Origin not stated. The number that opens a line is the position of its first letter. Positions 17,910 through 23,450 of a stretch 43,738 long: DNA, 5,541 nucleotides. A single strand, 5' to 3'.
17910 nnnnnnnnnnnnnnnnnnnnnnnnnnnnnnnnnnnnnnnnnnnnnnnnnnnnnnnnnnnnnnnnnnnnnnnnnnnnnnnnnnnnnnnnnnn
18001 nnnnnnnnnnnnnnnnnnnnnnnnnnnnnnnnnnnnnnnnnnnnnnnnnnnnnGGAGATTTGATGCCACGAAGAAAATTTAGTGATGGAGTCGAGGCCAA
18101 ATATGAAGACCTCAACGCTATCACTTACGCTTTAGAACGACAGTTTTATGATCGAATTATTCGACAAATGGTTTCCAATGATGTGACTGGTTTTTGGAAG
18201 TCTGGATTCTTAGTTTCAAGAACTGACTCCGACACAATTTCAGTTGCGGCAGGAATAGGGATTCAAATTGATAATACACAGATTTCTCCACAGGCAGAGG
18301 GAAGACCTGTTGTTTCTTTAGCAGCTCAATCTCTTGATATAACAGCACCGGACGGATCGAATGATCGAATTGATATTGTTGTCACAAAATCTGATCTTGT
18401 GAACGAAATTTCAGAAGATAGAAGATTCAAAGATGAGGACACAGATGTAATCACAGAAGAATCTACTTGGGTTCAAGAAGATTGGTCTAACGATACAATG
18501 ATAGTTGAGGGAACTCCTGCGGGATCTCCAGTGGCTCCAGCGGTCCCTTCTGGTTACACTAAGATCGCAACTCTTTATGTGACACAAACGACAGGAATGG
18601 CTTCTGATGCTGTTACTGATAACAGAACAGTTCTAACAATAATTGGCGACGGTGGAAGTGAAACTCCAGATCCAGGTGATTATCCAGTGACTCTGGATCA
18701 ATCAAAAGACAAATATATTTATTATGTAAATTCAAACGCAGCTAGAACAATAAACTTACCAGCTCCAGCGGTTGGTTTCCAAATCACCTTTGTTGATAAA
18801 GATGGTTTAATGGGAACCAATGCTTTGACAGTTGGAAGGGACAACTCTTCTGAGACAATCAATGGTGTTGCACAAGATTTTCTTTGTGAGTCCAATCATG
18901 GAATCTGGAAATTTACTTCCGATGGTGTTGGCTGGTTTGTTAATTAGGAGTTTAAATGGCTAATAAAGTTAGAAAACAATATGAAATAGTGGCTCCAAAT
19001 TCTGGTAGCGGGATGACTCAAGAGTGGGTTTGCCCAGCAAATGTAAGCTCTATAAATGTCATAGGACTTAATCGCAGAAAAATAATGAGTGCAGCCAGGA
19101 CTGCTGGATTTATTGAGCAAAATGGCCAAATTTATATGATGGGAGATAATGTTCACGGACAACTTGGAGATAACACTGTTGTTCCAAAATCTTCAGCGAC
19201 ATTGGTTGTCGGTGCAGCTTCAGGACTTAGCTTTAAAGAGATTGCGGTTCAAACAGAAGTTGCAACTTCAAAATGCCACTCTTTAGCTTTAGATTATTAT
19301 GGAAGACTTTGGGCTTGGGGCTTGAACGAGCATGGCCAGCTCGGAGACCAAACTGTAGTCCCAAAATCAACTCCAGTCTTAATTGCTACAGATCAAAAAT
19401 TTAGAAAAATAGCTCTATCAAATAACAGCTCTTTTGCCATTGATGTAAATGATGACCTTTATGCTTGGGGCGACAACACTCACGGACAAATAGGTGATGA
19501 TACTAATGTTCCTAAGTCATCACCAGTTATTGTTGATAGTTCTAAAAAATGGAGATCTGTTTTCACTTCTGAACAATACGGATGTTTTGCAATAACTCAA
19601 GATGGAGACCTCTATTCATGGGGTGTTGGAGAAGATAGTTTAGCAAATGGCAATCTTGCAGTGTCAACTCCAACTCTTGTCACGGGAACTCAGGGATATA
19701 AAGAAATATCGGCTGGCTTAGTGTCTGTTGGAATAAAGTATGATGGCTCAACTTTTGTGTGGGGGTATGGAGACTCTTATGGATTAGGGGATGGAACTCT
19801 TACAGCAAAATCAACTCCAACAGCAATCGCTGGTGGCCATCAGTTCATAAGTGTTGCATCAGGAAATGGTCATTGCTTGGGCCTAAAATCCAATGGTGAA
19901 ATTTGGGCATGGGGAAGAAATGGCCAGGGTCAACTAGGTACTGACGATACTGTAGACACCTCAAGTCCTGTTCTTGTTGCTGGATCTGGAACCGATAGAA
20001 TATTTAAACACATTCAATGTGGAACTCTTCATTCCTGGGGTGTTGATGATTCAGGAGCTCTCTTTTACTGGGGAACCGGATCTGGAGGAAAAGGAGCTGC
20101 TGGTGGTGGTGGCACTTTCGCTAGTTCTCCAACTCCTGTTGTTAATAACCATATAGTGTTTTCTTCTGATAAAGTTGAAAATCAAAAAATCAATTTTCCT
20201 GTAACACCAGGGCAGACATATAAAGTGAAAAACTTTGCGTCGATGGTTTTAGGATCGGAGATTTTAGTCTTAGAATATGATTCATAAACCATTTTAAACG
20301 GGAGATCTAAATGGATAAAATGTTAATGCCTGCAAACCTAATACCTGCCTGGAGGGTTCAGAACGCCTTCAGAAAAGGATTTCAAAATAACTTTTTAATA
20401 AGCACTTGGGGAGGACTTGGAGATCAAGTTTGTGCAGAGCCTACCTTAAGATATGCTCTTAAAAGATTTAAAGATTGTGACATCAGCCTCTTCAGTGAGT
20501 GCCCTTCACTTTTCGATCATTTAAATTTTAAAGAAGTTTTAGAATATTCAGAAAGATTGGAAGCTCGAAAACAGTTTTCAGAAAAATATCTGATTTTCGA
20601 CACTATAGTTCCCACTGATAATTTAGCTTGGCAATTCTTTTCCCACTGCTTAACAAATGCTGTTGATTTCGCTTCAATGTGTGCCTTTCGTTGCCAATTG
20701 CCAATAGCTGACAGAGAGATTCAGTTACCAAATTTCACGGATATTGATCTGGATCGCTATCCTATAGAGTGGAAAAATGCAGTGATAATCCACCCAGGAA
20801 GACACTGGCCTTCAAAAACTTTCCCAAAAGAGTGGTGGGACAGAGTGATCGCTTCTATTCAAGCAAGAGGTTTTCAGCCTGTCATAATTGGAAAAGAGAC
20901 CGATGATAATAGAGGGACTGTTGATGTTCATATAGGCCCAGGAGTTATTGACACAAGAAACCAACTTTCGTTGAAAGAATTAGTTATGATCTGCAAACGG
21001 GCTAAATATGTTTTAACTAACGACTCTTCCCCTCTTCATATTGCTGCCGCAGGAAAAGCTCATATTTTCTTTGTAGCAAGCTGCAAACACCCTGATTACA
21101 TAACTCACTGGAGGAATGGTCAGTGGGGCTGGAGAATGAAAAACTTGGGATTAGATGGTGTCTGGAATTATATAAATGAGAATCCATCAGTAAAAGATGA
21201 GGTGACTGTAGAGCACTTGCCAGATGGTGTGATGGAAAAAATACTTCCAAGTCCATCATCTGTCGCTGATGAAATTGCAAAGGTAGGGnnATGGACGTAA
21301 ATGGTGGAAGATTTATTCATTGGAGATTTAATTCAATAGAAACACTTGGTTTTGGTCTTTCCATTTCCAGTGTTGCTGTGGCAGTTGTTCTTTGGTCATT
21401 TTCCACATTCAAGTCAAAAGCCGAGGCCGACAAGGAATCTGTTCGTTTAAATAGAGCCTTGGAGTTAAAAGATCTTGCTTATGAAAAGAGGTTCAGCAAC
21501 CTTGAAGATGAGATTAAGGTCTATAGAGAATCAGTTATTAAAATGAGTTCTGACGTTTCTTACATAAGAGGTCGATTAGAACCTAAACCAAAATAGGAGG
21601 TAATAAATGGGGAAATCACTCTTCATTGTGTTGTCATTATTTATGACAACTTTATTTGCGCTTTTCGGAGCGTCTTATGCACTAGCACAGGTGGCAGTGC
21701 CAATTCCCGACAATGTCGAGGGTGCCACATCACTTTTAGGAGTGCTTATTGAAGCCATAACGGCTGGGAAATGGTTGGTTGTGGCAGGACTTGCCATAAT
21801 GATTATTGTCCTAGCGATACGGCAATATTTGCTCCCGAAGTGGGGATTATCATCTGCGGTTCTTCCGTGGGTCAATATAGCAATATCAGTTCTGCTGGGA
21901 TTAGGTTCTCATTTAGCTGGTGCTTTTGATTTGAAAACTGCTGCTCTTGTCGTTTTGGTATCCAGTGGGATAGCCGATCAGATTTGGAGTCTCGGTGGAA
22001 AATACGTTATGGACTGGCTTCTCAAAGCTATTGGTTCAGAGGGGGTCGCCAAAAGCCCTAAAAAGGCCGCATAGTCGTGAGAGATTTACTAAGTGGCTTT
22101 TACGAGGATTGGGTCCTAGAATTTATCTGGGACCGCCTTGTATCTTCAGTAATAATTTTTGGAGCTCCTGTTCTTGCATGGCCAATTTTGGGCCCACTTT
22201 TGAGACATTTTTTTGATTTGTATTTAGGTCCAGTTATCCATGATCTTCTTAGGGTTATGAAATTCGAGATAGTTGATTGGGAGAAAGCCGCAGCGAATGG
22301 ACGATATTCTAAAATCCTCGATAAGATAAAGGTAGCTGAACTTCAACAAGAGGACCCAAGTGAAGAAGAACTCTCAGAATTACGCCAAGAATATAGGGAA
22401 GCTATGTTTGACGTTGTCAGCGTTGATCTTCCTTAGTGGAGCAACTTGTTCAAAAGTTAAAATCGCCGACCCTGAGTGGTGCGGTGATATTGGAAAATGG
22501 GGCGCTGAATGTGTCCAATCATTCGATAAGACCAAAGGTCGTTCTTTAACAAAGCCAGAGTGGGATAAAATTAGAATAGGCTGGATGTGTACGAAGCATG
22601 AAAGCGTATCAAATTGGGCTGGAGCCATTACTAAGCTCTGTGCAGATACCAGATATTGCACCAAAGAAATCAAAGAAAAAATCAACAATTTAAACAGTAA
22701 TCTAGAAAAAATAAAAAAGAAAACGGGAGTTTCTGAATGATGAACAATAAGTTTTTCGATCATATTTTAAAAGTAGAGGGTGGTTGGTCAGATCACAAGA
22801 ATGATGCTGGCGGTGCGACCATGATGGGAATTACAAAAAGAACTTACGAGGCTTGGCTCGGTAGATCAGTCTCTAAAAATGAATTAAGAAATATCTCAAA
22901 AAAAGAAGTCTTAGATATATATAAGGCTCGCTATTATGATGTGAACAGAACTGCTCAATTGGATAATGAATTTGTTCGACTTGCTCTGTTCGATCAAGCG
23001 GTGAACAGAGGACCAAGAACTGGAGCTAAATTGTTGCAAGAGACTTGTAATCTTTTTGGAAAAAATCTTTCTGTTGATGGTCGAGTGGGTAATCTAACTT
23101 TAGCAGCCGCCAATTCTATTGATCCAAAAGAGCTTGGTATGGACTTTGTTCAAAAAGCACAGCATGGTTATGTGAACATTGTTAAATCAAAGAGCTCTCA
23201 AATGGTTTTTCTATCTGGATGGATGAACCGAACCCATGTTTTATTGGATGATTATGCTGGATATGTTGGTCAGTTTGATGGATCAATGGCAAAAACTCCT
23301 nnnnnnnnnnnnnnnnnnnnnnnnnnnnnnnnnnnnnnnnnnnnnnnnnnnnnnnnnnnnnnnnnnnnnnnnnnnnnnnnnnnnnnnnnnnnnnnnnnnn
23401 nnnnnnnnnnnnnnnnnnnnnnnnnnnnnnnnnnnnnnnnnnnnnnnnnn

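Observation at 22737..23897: Endolysin fusing a GH108 muramidase to an L,D-transpeptidase-fold (YkuD_2) Cys-His domain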

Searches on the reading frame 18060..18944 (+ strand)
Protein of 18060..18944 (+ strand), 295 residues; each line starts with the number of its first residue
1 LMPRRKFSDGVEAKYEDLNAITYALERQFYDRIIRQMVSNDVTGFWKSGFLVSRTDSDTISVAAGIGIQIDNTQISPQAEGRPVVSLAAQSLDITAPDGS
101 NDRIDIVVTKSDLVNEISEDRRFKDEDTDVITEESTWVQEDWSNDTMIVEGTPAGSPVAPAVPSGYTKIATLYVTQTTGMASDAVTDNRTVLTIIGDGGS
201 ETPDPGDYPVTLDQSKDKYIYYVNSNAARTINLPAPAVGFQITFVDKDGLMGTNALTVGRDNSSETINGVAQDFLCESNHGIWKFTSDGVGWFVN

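Call 10: search_protein_families(library=phrogs, proteins=[window:18060-18944:+], max_evalue=0.01)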
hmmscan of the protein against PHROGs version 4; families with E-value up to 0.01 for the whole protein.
window:18060-18944:+ (295 aa): 3 families
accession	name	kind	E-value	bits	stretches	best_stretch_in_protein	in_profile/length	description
phrog_17470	-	unknown function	2.9e-10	39.8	1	1-190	1-179/755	-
phrog_31104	-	unknown function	3.7e-06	27.3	1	223-274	286-338/365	-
phrog_3398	-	head and packaging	2.7e-05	24.7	1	78-190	73-167/359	virion structural protein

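Call 91: search_protein_families(library=pfam, proteins=[window:18060-18944:+], max_evalue=0.01)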
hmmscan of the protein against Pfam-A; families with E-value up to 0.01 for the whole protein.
window:18060-18944:+ (295 aa): 0 families

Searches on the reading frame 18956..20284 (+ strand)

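Call 10: search_protein_families(library=phrogs, proteins=[window:18956-20284:+], max_evalue=0.01)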
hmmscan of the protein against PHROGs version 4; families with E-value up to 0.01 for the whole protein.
window:18956-20284:+ (443 aa): 3 families
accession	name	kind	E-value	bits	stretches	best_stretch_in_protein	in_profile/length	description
phrog_4219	-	DNA, RNA and nucleotide metabolism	3e-35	122.8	2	154-402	443-692/867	regulator of chromosome condensation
phrog_7220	-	DNA, RNA and nucleotide metabolism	3.6e-25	89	2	38-226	858-1035/1734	regulator of chromosome condensation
phrog_16766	-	DNA, RNA and nucleotide metabolism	1.5e-22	81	2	41-237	146-326/763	regulator of chromosome condensation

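Call 34: search_protein_families(library=pfam, proteins=[window:18956-20284:+], max_evalue=0.01)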
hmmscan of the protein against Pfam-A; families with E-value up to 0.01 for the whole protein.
window:18956-20284:+ (443 aa): 4 families
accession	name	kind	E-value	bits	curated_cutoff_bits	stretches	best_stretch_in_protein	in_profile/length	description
PF25390.1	WD40_RLD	-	3.9e-58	197.9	150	1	58-396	1-346/363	RCC1-like domain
PF00415.24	RCC1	-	2.3e-45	153.4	21.7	4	313-360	1-47/50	Regulator of chromosome condensation (RCC1) repeat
PF13540.12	RCC1_2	-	3.8e-29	100.1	22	3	298-326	2-30/30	Regulator of chromosome condensation (RCC1) repeat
PF25384.1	Alsin_RLD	-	6.6e-09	36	100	1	100-138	278-316/405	Alsin RCC1-like domain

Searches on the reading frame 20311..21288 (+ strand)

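Call 10: search_protein_families(library=phrogs, proteins=[window:20311-21288:+], max_evalue=0.01)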
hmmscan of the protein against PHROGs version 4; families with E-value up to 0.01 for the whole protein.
window:20311-21288:+ (326 aa): 0 families

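Call 34: search_protein_families(library=pfam, proteins=[window:20311-21288:+], max_evalue=0.01)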
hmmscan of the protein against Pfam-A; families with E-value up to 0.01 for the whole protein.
window:20311-21288:+ (326 aa): 1 family
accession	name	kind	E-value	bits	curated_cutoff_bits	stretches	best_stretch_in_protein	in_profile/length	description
PF01075.23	Glyco_transf_9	-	1.6e-10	41.2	22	1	155-247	105-200/247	Glycosyltransferase family 9 (heptosyltransferase)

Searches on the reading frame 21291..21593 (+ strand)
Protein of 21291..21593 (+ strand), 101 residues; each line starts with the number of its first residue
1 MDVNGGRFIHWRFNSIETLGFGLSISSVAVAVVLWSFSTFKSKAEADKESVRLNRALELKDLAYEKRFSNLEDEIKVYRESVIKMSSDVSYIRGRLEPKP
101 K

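Call 10: search_protein_families(library=phrogs, proteins=[window:21291-21593:+], max_evalue=0.01)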
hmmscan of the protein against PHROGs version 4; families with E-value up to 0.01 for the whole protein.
window:21291-21593:+ (101 aa): 1 family
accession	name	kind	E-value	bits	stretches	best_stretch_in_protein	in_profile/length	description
phrog_24493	-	unknown function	0.0061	17.9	1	45-89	16-60/96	-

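Call 34: search_protein_families(library=pfam, proteins=[window:21291-21593:+], max_evalue=0.01)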
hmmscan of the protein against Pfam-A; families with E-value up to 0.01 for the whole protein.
window:21291-21593:+ (101 aa): 0 families

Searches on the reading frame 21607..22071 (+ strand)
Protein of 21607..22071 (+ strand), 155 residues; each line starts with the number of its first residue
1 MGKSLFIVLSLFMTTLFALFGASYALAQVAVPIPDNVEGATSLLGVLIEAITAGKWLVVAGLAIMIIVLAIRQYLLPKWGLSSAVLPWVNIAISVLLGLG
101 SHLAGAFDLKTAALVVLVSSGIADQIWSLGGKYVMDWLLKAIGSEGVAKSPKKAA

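Call 10: search_protein_families(library=phrogs, proteins=[window:21607-22071:+], max_evalue=0.01)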
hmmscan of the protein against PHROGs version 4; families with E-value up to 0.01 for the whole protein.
window:21607-22071:+ (155 aa): 0 families

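Call 34: search_protein_families(library=pfam, proteins=[window:21607-22071:+], max_evalue=0.01)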
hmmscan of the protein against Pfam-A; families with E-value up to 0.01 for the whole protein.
window:21607-22071:+ (155 aa): 0 families

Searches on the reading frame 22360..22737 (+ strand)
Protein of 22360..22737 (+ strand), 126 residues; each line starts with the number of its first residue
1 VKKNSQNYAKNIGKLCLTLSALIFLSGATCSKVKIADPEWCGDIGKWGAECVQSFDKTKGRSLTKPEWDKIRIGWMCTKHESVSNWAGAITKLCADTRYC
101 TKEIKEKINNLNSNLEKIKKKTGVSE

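Call 10: search_protein_families(library=phrogs, proteins=[window:22360-22737:+], max_evalue=0.01)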
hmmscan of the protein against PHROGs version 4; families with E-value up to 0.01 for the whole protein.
window:22360-22737:+ (126 aa): 0 families

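Call 34: search_protein_families(library=pfam, proteins=[window:22360-22737:+], max_evalue=0.01)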
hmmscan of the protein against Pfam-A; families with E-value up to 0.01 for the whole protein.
window:22360-22737:+ (126 aa): 0 families

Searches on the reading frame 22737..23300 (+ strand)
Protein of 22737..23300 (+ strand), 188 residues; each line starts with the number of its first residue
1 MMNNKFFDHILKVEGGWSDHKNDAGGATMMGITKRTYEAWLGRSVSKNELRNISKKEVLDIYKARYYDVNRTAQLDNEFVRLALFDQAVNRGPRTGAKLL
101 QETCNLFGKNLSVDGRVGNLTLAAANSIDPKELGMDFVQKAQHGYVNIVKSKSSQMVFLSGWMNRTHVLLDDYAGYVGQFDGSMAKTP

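Call 72: search_solved_structures(query=window:22737-23300:+, max_evalue=0.001)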
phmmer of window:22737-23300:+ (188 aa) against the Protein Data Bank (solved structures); distinct sequences matched with E-value up to 0.001: 6.
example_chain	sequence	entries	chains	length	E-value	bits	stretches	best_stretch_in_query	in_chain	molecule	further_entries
7dnp_A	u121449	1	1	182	5.6e-18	69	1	5-129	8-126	Secretion activator protein, hypothetical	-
2ikb_A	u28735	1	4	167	4.8e-14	56.2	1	4-146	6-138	Hypothetical protein NMB1012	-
2is5_A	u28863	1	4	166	5e-14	56.1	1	4-146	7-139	Hypothetical protein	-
6v3z_A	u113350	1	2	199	2e-13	54.2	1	4-164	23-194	Sen1395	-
6v40_A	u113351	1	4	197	3.7e-10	43.5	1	4-163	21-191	PG_binding_3 domain-containing protein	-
2nr7_A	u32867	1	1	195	1.9e-07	34.7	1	7-143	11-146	Secretion activator protein, putative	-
